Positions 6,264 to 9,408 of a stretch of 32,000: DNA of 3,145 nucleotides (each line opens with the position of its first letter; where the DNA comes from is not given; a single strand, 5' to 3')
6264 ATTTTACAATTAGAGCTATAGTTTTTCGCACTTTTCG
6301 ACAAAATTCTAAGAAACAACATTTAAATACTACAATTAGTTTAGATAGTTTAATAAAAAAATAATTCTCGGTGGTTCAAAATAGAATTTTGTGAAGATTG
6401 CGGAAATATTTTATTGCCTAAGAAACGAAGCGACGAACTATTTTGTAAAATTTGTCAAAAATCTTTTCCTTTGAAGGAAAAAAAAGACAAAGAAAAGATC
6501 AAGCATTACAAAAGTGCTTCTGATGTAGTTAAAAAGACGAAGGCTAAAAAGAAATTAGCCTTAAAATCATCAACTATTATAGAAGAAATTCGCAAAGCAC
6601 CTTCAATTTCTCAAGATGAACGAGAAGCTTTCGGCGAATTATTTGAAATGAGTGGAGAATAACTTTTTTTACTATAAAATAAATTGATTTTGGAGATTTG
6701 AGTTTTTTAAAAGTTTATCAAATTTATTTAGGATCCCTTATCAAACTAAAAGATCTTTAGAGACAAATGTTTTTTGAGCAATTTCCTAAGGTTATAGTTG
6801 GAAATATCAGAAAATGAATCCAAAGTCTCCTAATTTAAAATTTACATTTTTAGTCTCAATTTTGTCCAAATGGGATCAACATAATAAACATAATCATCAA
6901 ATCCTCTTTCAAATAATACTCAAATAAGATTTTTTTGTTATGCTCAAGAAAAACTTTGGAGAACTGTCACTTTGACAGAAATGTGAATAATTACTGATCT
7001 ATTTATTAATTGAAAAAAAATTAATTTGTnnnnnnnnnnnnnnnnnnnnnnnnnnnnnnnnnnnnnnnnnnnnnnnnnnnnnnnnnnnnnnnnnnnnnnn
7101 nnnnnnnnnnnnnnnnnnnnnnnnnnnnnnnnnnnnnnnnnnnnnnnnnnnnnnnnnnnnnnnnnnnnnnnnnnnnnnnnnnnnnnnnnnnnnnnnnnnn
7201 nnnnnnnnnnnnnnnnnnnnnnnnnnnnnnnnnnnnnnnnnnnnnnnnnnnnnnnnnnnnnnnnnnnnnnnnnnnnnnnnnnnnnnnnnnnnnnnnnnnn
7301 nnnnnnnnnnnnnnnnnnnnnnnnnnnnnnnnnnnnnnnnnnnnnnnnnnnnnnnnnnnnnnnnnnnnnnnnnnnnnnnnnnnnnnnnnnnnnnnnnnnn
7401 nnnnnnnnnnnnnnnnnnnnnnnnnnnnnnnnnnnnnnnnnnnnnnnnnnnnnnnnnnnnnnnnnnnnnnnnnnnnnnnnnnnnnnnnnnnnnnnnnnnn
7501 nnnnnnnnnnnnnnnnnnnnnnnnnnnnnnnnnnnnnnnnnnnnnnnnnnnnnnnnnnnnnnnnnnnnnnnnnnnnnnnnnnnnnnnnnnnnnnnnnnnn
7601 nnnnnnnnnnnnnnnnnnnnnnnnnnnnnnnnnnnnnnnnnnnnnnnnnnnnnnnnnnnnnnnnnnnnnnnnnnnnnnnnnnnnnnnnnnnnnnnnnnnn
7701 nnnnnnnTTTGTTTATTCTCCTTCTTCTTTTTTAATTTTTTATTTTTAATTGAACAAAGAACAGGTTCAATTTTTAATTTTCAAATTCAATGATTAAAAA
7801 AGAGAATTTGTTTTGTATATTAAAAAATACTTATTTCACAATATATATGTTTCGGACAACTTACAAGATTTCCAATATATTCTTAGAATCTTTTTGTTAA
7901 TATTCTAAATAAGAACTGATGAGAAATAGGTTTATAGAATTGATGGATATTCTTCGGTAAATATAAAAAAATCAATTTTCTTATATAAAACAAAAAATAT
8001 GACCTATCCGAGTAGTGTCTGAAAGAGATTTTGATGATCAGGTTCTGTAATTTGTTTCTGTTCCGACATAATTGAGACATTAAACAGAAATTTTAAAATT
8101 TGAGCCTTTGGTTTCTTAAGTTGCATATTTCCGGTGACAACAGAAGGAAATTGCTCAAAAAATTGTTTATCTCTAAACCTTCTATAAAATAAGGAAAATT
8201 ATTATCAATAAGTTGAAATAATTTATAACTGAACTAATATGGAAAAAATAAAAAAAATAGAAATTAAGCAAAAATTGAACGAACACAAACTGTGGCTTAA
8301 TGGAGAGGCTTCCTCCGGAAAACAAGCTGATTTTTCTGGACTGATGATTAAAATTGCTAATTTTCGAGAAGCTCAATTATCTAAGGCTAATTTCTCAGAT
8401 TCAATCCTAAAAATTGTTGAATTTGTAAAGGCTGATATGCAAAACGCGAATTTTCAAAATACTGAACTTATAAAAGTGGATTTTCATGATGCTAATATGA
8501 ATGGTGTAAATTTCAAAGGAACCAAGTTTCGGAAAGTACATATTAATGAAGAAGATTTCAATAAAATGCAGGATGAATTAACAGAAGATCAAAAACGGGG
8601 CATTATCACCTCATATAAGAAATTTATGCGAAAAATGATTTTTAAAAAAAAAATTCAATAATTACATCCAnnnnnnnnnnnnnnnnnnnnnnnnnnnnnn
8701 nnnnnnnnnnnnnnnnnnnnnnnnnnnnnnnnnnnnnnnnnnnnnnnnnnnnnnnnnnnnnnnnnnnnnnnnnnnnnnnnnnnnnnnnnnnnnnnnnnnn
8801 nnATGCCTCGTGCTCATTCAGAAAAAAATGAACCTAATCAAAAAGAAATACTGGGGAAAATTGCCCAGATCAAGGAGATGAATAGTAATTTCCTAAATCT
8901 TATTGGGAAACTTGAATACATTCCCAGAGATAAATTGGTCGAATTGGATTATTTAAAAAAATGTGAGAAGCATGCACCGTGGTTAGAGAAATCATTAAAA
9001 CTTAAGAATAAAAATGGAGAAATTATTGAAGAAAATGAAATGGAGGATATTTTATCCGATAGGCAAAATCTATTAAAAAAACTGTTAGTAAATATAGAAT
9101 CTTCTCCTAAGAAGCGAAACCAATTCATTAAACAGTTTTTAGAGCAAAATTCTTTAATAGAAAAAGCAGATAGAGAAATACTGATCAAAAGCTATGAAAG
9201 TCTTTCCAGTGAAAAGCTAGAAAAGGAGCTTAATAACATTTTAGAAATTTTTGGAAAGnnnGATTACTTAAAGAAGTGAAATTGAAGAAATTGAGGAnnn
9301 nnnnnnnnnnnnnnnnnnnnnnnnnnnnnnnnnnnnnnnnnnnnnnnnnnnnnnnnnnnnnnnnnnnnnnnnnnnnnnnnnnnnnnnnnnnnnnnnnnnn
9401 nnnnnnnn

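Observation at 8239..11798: Plus-strand operon ending in two tandem paralogous 'novel head plus long coiled-coil' proteins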

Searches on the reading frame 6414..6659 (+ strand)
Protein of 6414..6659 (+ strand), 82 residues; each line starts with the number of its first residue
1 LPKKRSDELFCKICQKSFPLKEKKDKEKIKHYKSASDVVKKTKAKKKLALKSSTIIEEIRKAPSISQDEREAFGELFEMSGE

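Call 4: search_protein_families(library=pfam, proteins=[window:6414-6659:+], max_evalue=0.1)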
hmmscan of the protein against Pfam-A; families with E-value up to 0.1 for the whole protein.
window:6414-6659:+ (82 aa): 2 families
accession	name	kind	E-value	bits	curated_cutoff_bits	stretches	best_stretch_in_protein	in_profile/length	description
PF06881.16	Elongin_A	-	0.018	16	29.8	1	4-54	36-86/105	RNA polymerase II transcription factor SIII (Elongin) subunit A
PF07564.17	DUF1542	-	0.038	14.5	24.3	1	40-72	1-33/77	Domain of Unknown Function (DUF1542)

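Call 81: search_protein_families(library=ncbifam, proteins=[window:6414-6659:+], max_evalue=0.01)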
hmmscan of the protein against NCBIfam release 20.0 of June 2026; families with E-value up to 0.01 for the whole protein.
window:6414-6659:+ (82 aa): 0 families

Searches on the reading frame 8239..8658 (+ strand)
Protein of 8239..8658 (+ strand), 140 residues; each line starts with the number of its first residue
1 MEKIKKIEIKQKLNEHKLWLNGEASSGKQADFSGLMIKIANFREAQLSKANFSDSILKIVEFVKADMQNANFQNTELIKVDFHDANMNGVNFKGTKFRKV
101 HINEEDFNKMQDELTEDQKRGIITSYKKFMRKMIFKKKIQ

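Call 4: search_protein_families(library=pfam, proteins=[window:8239-8658:+], max_evalue=0.1)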
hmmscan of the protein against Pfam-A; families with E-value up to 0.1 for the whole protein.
window:8239-8658:+ (140 aa): 5 families
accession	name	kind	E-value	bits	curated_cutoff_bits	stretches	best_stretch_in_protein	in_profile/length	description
PF00805.28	Pentapeptide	-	3.9e-15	55.5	20.2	2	65-100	1-36/40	Pentapeptide repeats (8 copies)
PF13599.13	Pentapeptide_4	-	4.4e-12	46.3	38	1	40-109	6-75/78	Pentapeptide repeat region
PF13576.12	Pentapeptide_3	-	6.4e-08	33.1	27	2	40-85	4-47/48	Pentapeptide repeats (9 copies)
PF25296.1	Decapeptide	-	2.6e-05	24.5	45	1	27-90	7-70/74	Decapeptide repeat region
PF23894.2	LD_SV2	-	0.012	16.3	29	1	32-92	32-92/92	SV2A/B/C luminal domain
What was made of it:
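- On Pentapeptide repeat proteins (applies to gene 8239-8661 only): PF00805 scored 55.5 bits against a cut-off of 20.2, E 3.9e-15 (call 4).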

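Call 80: search_protein_families(library=padloc, proteins=[window:8239-8658:+], max_evalue=0.01)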
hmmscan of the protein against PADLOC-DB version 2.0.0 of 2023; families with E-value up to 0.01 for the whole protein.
window:8239-8658:+ (140 aa): 0 families

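Call 81: search_protein_families(library=ncbifam, proteins=[window:8239-8658:+], max_evalue=0.01)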
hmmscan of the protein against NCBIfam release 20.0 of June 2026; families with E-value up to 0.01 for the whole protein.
window:8239-8658:+ (140 aa): 18 families
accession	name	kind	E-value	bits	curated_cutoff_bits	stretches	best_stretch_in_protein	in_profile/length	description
NF047416.1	penta_HetL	equivalog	8.8e-10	38.4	260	1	29-116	47-134/218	heterocyst differentiation pentapeptide repeat protein HetL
NF052603.1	penta_Alr5209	equivalog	1.2e-07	31.8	125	1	28-113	26-111/113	Alr5209 family pentapeptide repeat protein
NF000056.3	penta_rpt_QnrS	exception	2.2e-06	27.5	460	2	40-102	36-99/218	QnrS family quinolone resistance pentapeptide repeat protein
NF033086.2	penta_rpt_Qnr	equivalog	5e-06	26.4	240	1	28-77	49-98/211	Qnr family pentapeptide repeat protein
NF033900.0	T4SS_IcmE_DotG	equivalog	5.9e-06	24.6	750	1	28-124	294-390/1008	type IVB secretion system protein DotG/IcmE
NF000421.1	penta_rpt_QnrVC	exception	1e-05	25.6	460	1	29-136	25-136/218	QnrVC family quinolone resistance pentapeptide repeat protein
NF011743.0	PRK15196.1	equivalog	3.4e-05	22.9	354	1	30-104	247-321/350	type III secretion system effector PipB2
NF000420.1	penta_rpt_QnrB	exception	5.1e-05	23.4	460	1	17-100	23-104/214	QnrB family quinolone resistance pentapeptide repeat protein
NF011744.0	PRK15197.1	equivalog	6.8e-05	22.2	274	1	31-108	170-252/291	SPI-2 type III secretion system effector PipB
NF051894.1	anti_phage_HalA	equivalog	0.00011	21.5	250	1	28-107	59-142/338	anti-phage Hailong system effector protein HalA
NF000071.4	penta_rpt_QnrA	exception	0.00033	20.5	450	1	32-84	33-111/218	QnrA family quinolone resistance pentapeptide repeat protein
NF033375.2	penta_rpt_QnrE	exception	0.00041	20.4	480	1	42-102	141-201/214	QnrE family quinolone resistance pentapeptide repeat protein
NF011904.1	PRK15377.1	subfamily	0.00045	18.7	500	1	26-108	15-98/606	type III secretion system effector HECT-type E3 ubiquitin transferase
NF012152.0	penta_rpt_QnrC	exception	0.00054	20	500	1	30-109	26-111/221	QnrC family quinolone resistance pentapeptide repeat protein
NF038182.1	penta_rpt_SmQnr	exception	0.00057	19.8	460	0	61-108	25-78/215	SmQnr family pentapeptide repeat protein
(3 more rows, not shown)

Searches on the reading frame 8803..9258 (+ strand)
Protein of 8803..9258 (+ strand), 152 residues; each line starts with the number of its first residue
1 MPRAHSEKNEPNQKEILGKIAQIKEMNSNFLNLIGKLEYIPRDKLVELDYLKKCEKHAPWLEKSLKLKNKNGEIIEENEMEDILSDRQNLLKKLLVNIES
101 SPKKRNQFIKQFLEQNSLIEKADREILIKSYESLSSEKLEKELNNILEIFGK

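Call 4: search_protein_families(library=pfam, proteins=[window:8803-9258:+], max_evalue=0.1)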
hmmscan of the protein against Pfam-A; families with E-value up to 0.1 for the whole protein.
window:8803-9258:+ (152 aa): 3 families
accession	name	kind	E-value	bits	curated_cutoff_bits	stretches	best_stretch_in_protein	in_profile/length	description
PF21256.2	TetR_C_5-like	-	0.0031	18.1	27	1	81-135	30-86/127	Tetracyclin repressor-like, C-terminal domain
PF23511.1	Microp_apicomplexa_7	-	0.039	14.5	31.3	0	113-149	26-63/86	Apicomplexa microprotein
PF04851.21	ResIII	-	0.051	13.9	22.5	1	83-139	58-115/164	Type III restriction enzyme, res subunit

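Call 43: search_solved_structures(query=A5, max_evalue=10)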
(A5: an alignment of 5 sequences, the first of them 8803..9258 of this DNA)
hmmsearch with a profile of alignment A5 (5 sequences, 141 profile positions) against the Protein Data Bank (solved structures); distinct sequences matched with E-value up to 10: 5.
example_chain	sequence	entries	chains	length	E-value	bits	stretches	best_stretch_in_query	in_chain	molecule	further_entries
9bds_A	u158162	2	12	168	0.14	15.5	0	91-131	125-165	Transcription attenuation protein MtrB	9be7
9be8_A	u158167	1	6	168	0.18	15.1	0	91-131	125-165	Transcription attenuation protein MtrB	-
1col_A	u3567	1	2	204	0.22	14.9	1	74-138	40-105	COLICIN A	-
1gsq_A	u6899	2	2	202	0.93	12.8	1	10-53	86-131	GLUTATHIONE S-TRANSFERASE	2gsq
2r79_A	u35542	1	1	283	2.1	11.7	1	22-58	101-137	Periplasmic binding protein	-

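Call 59: find_homologous_proteins(query=A5, max_evalue=0.01)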
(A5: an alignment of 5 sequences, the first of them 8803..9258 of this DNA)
Query A5 (5 sequences) (152 aa, profile of the alignment): 41 proteins with E <= 0.01 among 1896 candidates.
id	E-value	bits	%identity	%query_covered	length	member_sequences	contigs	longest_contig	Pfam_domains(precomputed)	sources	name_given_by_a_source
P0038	1.1e-55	206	73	100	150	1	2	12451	-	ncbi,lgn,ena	-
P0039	2.8e-54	201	24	85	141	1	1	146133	-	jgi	jgi:hypothetical protein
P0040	6.1e-54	200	80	100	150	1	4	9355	-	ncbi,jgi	ncbi:MAG: hypothetical protein ACTSPA_04275 [Promethearchaeota archaeon]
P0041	6.7e-54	200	73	100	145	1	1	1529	-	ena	-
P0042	7.8e-54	200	72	100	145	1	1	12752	-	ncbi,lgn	-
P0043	7.8e-54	199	28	92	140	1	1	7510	-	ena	-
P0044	1.4e-53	199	73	100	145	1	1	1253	-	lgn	-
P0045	1.8e-53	198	100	100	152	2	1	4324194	-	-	-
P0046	2.5e-53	198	89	100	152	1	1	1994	-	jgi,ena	-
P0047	2.8e-53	198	72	100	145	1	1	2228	-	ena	-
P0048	5.3e-53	197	72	100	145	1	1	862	-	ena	-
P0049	8.4e-53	196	80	100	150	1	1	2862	-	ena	-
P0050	9.3e-53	196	80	100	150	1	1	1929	-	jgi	-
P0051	1.0e-52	196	81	100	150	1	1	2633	-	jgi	-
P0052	1.3e-52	196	80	100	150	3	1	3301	-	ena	-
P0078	3.1e-34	136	25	87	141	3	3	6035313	-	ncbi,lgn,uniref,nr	ncbi:hypothetical protein NEF87_004171 [Candidatus Lokiarchaeum ossiferum]|uniref:Uncharacterized pr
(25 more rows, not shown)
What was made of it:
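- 8803..9261 (+): S: a small (152 aa) helical protein that is the constant upstream partner of the module. It has no Pfam, NCBIfam or PDB match. Lokiarchaeum ossiferum (call 59).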

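Call 60: find_encoding_contigs(protein=P0078, flank=10000, max_places=2)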
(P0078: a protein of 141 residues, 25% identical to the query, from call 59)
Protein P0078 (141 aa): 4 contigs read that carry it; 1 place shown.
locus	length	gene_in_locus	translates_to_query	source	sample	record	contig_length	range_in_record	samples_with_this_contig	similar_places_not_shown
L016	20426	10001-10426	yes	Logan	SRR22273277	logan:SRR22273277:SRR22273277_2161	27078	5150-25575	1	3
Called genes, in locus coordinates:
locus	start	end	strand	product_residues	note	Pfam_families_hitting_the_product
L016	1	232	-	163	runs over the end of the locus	-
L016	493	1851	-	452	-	PF00390:malic, PF03949:Malic_M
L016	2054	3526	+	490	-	PF01266:DAO, PF05834:Lycopene_cycl (faint), PF07992:Pyr_redox_2 (weak), PF04324:Fer2_BFD (weak)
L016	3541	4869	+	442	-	PF00070:Pyr_redox (faint), PF00890:FAD_binding_2, PF01266:DAO (weak), PF03486:HI0933_like, PF07992:Pyr_redox_2, PF12831:FAD_oxidored, PF13450:NAD_binding_8, PF13738:Pyr_redox_3, +1 more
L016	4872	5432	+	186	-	PF07892:DUF1667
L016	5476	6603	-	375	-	PF01073:3Beta_HSD, PF01370:Epimerase, PF02719:Polysacc_synt_2, PF07993:NAD_binding_4, PF13460:NAD_binding_10, PF16363:GDP_Man_Dehyd, PF01370:Epimerase, PF16363:GDP_Man_Dehyd, +1 more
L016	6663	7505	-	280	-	-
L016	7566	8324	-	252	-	PF03009:GDPD, PF13653:GDPD_2 (weak)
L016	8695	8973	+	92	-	PF02150:Zn_ribbon_RPB9 (weak)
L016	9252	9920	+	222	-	PF00352:TBP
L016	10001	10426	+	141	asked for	-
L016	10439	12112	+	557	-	-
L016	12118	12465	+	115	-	PF01050:MannoseP_isomer (weak), PF07883:Cupin_2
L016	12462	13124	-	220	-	PF00352:TBP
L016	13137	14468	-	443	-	PF00025:Arf (faint), PF04670:Gtr1_RagA, PF09439:SRPRB (weak)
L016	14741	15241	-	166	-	PF00025:Arf, PF00071:Ras, PF02421:FeoB_N (weak), PF08477:Roc, PF00009:GTP_EFTU, PF03193:RsgA_GTPase (weak)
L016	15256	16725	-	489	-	PF06745:ATPase, PF07088:GvpD_P-loop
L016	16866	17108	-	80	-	-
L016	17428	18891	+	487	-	PF02629:CoA_binding, PF13380:CoA_binding_2, PF13607:Succ_CoA_lig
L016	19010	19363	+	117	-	-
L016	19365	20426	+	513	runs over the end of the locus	PF00025:Arf (weak), PF03193:RsgA_GTPase (faint), PF04670:Gtr1_RagA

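Call 80: search_protein_families(library=padloc, proteins=[window:8803-9258:+], max_evalue=0.01)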
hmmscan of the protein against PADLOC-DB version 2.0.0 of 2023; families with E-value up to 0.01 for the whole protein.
window:8803-9258:+ (152 aa): 1 family
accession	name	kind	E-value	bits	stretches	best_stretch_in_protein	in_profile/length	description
PDLC00332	PtuB1|PtuB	-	3.7e-05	21.7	1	62-150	119-206/212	Unknown function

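Call 81: search_protein_families(library=ncbifam, proteins=[window:8803-9258:+], max_evalue=0.01)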
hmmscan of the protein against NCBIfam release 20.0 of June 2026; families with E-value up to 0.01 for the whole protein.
window:8803-9258:+ (152 aa): 0 families
